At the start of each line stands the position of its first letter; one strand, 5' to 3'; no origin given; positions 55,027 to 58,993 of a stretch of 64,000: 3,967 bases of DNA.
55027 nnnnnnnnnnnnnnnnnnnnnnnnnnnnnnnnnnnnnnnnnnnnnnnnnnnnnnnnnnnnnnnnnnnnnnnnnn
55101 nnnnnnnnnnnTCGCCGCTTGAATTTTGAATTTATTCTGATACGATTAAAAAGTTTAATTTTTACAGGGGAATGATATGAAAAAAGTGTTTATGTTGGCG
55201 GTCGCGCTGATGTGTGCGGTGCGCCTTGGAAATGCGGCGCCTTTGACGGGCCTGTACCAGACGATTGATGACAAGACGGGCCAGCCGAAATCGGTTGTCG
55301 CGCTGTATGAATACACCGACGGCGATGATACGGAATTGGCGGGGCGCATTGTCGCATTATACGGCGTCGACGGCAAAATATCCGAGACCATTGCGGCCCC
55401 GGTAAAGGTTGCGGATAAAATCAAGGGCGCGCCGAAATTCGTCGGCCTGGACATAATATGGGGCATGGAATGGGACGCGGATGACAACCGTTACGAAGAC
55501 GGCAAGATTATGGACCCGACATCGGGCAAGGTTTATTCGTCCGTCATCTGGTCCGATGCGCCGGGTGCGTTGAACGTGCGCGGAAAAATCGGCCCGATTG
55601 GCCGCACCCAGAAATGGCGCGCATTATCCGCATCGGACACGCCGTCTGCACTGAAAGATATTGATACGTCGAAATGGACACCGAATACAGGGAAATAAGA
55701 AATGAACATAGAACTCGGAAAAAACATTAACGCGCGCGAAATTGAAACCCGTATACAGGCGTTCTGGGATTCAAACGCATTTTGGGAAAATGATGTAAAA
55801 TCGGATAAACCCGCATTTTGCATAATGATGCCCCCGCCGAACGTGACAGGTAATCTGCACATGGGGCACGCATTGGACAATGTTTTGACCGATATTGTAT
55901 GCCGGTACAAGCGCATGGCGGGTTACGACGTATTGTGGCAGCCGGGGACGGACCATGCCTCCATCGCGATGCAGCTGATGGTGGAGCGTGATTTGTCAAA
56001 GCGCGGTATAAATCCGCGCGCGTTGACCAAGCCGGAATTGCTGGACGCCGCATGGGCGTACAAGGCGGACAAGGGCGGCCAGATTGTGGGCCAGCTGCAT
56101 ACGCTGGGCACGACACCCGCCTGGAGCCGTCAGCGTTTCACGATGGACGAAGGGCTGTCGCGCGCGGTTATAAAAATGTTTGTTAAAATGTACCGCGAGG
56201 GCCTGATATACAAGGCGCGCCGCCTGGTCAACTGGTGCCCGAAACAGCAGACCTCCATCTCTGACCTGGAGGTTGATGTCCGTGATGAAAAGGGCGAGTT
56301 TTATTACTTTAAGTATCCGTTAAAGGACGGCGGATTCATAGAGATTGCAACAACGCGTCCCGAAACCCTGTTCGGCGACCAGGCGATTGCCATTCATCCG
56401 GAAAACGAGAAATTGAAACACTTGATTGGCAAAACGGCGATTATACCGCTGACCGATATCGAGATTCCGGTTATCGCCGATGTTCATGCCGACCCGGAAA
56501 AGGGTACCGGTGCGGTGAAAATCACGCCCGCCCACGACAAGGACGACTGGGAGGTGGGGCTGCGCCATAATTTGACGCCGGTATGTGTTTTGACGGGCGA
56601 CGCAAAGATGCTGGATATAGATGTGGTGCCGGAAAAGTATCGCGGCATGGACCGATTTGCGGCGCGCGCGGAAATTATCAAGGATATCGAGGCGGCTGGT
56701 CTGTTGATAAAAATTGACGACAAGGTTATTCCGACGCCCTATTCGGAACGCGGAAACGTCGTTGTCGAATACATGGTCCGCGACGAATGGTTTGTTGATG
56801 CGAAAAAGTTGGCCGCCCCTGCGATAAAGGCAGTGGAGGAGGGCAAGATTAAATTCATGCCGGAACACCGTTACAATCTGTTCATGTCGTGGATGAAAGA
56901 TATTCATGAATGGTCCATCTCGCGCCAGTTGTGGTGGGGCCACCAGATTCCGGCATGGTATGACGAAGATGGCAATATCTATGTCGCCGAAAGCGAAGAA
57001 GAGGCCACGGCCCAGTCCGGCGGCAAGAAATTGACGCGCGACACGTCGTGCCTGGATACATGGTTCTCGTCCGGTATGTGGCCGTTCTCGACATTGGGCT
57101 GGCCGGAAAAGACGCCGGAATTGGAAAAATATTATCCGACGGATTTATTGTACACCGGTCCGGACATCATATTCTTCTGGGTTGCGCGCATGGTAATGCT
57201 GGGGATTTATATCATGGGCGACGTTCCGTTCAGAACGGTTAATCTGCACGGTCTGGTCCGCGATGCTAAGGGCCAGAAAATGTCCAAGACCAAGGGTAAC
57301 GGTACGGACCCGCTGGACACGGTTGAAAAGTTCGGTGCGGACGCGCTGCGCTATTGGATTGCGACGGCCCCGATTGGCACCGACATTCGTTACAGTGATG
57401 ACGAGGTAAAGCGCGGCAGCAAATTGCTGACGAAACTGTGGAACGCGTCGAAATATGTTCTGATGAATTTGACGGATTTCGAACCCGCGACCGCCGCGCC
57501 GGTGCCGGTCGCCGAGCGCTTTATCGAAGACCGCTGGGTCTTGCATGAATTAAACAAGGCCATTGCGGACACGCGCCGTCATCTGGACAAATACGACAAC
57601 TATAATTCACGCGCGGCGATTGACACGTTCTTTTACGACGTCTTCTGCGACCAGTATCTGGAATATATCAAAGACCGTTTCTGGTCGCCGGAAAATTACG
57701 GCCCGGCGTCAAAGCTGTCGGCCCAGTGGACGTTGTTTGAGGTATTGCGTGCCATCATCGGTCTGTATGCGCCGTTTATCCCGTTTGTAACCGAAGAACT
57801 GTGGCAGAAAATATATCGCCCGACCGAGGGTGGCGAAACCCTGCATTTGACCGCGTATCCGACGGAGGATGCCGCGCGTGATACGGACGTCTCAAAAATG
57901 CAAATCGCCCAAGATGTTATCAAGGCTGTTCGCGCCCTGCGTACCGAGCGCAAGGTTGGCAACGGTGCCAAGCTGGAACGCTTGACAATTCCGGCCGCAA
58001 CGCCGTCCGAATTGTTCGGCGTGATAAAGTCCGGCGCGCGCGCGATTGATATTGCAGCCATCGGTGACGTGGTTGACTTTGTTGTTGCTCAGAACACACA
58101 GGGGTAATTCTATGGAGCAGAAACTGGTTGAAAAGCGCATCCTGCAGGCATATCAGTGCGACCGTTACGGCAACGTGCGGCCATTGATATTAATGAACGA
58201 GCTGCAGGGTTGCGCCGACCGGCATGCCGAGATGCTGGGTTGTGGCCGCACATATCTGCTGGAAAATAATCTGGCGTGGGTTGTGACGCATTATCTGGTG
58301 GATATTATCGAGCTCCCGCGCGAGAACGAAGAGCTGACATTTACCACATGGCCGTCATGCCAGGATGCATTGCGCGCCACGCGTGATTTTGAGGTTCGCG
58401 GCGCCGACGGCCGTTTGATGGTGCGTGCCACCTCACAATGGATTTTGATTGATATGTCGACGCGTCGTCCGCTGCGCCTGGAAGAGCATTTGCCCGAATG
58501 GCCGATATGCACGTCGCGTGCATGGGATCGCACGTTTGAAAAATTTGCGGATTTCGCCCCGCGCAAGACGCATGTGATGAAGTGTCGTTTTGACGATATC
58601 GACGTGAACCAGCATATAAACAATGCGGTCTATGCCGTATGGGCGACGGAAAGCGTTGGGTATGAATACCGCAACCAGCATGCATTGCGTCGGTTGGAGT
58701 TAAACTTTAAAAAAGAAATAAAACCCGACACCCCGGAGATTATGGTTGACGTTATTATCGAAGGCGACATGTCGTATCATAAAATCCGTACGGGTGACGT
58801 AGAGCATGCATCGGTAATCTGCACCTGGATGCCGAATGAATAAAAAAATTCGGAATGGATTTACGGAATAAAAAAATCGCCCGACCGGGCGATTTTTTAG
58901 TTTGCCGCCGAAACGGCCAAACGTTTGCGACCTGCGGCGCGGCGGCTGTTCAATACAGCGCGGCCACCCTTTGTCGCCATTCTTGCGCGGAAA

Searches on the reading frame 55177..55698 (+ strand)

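Call 66: search_protein_families(library=pfam, proteins=[window:55177-55698:+], max_evalue=0.0001)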
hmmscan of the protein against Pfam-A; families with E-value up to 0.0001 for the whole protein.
window:55177-55698:+ (173 aa): 1 family
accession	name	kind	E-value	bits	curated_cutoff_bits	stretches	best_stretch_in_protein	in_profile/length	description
PF09917.15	DUF2147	-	7.4e-21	75.3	27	1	25-148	1-111/112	Uncharacterized protein conserved in bacteria (DUF2147)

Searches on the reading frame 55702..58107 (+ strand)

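Call 66: search_protein_families(library=pfam, proteins=[window:55702-58107:+], max_evalue=0.0001)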
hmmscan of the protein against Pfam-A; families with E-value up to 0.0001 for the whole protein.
window:55702-58107:+ (801 aa): 5 families
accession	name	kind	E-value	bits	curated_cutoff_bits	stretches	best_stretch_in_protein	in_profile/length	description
PF00133.28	tRNA-synt_1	-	5.9e-132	440.8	22.7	1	18-564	2-413/414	tRNA synthetases class I (I, L, M and V)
PF08264.19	Anticodon_1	-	3.2e-35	121.6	25.1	1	610-759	1-145/148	Anticodon-binding domain of tRNA ligase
PF09334.17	tRNA-synt_1g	-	2.1e-23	83.2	20.1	2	44-191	6-135/391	tRNA synthetases class I (M)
PF13603.12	tRNA-synt_1_2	-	2.9e-08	33.9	25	1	242-313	85-156/185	Leucyl-tRNA synthetase, editing domain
PF01406.26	tRNA-synt_1e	-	1.1e-06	28.7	27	0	46-79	17-50/301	tRNA synthetases class I (C) catalytic domain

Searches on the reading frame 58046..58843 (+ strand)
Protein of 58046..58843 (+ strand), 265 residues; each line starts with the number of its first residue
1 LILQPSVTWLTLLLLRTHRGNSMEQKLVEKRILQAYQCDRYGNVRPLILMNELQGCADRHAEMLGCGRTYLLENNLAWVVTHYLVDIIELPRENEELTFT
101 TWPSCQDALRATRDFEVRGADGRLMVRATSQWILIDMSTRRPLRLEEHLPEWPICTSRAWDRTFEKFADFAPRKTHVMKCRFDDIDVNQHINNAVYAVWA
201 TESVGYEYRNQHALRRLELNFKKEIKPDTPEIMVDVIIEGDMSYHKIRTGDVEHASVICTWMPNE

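Call 66: search_protein_families(library=pfam, proteins=[window:58046-58843:+], max_evalue=0.0001)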
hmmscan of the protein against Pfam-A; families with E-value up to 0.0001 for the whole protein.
window:58046-58843:+ (265 aa): 3 families
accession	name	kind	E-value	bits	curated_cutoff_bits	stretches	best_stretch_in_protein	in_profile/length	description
PF01643.23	Acyl-ACP_TE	-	1.6e-22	80.1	23.7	1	31-148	8-126/131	Acyl-ACP thioesterase N-terminal domain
PF20791.3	Acyl-ACP_TE_C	-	1e-14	55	21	1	174-261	8-99/101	Acyl-ACP thioesterase C-terminal domain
PF13279.12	4HBT_2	-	1.5e-06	29.1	25.5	0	180-209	1-30/122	Thioesterase-like superfamily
